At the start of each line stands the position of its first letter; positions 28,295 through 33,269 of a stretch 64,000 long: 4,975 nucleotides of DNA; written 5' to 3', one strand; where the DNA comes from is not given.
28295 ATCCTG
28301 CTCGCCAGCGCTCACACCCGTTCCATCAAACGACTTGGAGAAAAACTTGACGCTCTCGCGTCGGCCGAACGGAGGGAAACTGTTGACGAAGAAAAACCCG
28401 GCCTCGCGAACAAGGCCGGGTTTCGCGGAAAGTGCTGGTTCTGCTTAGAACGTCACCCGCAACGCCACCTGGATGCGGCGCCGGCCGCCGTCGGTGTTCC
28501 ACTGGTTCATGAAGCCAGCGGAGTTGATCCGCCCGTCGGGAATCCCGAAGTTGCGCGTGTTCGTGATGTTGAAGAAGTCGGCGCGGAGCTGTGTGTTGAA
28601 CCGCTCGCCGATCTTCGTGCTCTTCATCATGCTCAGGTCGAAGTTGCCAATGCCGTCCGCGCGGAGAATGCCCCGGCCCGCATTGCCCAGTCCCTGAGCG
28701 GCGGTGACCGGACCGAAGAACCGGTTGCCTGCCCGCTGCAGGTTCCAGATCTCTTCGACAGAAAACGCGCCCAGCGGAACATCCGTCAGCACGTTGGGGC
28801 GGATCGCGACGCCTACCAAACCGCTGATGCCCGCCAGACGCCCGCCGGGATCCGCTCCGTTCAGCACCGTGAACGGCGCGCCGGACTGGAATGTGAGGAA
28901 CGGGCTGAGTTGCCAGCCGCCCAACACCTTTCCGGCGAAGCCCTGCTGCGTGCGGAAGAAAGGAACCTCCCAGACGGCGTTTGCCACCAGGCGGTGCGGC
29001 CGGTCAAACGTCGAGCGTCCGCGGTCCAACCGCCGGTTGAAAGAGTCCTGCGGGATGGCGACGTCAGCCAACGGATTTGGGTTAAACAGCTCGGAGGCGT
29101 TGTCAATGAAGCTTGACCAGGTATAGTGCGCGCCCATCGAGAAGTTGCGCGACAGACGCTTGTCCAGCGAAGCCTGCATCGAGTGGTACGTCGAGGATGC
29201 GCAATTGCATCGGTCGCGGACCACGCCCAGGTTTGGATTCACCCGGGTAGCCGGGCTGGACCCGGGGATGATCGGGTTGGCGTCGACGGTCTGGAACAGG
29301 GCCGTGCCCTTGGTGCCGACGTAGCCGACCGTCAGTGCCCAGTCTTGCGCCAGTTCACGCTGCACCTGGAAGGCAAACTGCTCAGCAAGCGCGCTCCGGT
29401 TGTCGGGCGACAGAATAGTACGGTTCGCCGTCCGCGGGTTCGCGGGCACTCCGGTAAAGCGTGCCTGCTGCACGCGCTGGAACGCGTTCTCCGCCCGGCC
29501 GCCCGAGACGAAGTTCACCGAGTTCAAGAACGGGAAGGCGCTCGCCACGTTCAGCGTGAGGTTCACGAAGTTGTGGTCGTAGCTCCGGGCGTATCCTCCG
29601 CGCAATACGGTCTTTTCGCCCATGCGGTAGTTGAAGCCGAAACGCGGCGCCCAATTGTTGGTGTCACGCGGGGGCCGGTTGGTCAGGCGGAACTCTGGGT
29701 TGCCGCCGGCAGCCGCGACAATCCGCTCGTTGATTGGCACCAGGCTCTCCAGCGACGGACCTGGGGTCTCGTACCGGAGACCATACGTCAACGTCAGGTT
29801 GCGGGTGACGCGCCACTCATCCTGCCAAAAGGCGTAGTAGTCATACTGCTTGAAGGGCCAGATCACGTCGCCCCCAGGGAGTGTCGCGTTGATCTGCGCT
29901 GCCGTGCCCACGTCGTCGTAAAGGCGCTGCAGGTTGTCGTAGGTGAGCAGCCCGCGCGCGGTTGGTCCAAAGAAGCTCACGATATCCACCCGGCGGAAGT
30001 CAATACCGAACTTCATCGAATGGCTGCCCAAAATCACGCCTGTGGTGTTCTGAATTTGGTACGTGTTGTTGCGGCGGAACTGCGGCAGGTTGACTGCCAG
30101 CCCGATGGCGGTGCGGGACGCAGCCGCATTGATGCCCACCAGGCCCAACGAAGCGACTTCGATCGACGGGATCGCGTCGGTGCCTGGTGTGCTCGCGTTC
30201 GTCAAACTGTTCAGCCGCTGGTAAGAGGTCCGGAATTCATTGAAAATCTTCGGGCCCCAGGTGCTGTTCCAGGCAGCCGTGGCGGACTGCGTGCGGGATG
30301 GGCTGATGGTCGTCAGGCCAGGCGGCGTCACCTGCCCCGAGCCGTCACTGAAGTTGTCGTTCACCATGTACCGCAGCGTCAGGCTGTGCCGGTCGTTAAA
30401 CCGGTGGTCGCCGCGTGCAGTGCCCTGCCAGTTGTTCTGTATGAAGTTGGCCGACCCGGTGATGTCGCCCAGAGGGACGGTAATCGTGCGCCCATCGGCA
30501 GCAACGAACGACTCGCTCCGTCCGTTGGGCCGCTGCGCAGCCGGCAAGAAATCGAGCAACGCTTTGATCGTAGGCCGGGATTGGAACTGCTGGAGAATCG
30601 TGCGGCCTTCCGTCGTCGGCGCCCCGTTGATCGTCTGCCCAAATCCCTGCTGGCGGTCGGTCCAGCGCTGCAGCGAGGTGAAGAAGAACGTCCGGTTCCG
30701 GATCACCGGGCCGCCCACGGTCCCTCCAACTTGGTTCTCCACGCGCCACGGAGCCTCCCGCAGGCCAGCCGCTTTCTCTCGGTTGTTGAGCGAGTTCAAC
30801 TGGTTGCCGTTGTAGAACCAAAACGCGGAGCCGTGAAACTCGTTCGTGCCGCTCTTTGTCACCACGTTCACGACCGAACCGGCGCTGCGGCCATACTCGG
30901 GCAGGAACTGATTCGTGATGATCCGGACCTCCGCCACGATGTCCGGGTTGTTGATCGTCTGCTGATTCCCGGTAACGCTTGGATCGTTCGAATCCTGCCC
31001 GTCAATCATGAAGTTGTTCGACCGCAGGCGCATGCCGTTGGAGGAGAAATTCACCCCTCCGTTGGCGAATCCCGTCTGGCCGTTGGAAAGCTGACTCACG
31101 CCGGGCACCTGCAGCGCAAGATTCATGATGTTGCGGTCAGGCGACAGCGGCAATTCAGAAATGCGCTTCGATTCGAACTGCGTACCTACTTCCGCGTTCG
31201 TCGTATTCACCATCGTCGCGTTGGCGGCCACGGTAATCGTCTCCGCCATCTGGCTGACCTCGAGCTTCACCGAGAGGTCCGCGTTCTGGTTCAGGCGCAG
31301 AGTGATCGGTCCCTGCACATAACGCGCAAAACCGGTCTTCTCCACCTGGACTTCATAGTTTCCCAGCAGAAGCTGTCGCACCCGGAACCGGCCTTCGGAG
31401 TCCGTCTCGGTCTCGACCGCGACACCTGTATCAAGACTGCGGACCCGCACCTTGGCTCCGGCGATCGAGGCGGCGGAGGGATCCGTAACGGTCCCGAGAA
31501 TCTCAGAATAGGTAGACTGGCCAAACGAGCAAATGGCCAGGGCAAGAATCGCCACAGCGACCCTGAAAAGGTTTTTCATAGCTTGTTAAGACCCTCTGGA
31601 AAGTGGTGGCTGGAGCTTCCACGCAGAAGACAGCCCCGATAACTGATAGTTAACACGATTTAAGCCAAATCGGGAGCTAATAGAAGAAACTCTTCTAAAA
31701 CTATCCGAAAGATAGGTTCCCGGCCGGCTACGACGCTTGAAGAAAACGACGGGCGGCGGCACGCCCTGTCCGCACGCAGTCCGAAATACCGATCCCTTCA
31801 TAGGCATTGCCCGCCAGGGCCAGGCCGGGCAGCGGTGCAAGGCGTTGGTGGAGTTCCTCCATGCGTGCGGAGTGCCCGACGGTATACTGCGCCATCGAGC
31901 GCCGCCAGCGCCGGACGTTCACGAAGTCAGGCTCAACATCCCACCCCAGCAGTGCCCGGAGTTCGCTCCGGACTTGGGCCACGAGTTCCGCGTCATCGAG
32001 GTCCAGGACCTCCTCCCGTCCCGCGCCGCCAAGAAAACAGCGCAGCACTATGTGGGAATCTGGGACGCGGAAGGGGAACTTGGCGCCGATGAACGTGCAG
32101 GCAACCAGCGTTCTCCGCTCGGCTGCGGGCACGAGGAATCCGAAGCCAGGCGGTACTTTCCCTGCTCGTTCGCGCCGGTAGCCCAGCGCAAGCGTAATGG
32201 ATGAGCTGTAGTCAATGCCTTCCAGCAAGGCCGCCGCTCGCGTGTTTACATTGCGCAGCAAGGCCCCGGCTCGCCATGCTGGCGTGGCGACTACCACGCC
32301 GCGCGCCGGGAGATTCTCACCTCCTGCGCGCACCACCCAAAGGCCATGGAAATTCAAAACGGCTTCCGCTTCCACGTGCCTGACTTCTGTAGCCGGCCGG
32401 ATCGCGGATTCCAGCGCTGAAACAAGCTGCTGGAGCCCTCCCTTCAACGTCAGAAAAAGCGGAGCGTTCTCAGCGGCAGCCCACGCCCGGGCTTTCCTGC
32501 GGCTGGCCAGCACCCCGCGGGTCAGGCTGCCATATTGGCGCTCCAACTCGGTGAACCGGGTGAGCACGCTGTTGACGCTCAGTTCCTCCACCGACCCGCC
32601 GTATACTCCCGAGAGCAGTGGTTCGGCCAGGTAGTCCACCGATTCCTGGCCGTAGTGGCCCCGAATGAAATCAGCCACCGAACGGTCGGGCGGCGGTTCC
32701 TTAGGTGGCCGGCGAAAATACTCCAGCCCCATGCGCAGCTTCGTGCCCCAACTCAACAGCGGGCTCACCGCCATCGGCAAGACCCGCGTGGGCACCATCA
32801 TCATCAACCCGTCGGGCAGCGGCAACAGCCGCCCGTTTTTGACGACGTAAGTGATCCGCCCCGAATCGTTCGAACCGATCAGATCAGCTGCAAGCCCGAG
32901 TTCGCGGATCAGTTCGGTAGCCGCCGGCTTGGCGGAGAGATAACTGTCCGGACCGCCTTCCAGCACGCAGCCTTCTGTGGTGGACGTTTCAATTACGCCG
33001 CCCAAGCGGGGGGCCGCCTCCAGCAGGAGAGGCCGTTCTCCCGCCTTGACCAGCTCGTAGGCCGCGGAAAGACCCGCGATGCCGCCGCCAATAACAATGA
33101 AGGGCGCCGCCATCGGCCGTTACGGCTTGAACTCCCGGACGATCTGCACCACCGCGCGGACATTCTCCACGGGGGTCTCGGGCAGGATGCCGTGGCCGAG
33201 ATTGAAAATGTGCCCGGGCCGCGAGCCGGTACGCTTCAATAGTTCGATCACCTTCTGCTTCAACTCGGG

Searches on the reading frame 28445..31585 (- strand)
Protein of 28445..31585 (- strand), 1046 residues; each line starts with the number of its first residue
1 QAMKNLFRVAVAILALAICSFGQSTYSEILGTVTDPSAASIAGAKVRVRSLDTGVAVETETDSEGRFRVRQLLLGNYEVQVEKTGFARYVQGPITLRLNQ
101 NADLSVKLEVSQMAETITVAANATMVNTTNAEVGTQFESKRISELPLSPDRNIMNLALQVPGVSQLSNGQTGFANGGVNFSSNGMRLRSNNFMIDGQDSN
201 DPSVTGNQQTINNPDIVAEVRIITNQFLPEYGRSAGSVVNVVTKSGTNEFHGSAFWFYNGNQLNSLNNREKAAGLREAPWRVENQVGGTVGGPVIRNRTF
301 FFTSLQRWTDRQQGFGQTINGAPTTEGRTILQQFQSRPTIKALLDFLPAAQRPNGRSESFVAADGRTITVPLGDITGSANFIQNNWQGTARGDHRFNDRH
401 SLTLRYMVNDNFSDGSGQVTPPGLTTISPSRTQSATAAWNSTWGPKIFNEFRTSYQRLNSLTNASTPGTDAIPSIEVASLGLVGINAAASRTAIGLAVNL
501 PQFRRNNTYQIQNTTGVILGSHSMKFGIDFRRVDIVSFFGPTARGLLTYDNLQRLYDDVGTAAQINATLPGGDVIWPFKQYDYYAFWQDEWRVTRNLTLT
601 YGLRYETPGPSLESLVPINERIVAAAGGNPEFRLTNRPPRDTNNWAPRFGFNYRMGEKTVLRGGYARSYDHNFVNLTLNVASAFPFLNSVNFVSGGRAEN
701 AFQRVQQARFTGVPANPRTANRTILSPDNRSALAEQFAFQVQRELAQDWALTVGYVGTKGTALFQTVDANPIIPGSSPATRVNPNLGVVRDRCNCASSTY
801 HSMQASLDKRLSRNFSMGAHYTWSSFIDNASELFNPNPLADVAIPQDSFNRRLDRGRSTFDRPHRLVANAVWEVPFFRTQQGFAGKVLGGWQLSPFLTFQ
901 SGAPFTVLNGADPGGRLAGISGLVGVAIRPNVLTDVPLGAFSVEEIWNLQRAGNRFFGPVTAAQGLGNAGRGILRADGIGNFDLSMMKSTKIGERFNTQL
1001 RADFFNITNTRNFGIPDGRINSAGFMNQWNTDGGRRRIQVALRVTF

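Call 67: search_protein_families(library=pfam, proteins=[window:28445-31585:-], max_evalue=0.00001)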
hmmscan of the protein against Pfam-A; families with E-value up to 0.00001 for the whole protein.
window:28445-31585:- (1046 aa): 4 families
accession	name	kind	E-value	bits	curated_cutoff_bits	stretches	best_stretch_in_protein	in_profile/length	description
PF25183.1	OMP_b-brl_4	-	1.5e-153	513.6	30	1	242-1039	1-838/838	Outer membrane beta barrel domain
PF13620.12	CarboxypepD_reg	-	1.6e-19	70.4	32.3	1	29-109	2-82/82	Carboxypeptidase regulatory-like domain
PF00593.30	TonB_dep_Rec_b-barrel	-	7.4e-08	33.1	27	1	392-678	20-251/436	TonB dependent receptor-like, beta-barrel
PF13715.12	CarbopepD_reg_2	-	1.8e-06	28.3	32.2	1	30-112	2-80/88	CarboxypepD_reg-like domain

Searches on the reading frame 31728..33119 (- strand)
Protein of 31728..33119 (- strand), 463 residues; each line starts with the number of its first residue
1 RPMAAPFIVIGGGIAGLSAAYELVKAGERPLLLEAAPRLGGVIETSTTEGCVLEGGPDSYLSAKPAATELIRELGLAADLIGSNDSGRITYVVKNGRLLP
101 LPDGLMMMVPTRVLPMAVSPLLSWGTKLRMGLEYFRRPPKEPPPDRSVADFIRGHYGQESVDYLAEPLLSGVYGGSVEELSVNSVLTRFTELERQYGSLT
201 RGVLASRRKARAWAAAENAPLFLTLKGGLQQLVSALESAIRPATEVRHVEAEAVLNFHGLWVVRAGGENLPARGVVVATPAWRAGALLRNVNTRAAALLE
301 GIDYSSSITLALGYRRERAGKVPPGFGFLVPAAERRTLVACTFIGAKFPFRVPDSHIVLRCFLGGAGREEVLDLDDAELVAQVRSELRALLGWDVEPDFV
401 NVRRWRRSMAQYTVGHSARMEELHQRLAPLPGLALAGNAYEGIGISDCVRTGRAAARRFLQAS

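Call 67: search_protein_families(library=pfam, proteins=[window:31728-33119:-], max_evalue=0.00001)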
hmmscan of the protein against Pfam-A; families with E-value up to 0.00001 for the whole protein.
window:31728-33119:- (463 aa): 3 families
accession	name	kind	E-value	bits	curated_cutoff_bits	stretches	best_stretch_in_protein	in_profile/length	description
PF01593.30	Amino_oxidase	-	3.3e-54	185.3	19.8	1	14-458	1-441/443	Flavin containing amine oxidoreductase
PF13450.12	NAD_binding_8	-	4.6e-13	49.7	21.9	1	9-74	1-68/68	NAD(P)-binding Rossmann-like domain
PF01266.30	DAO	-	1.4e-09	38.4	27.9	1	8-57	3-50/353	FAD dependent oxidoreductase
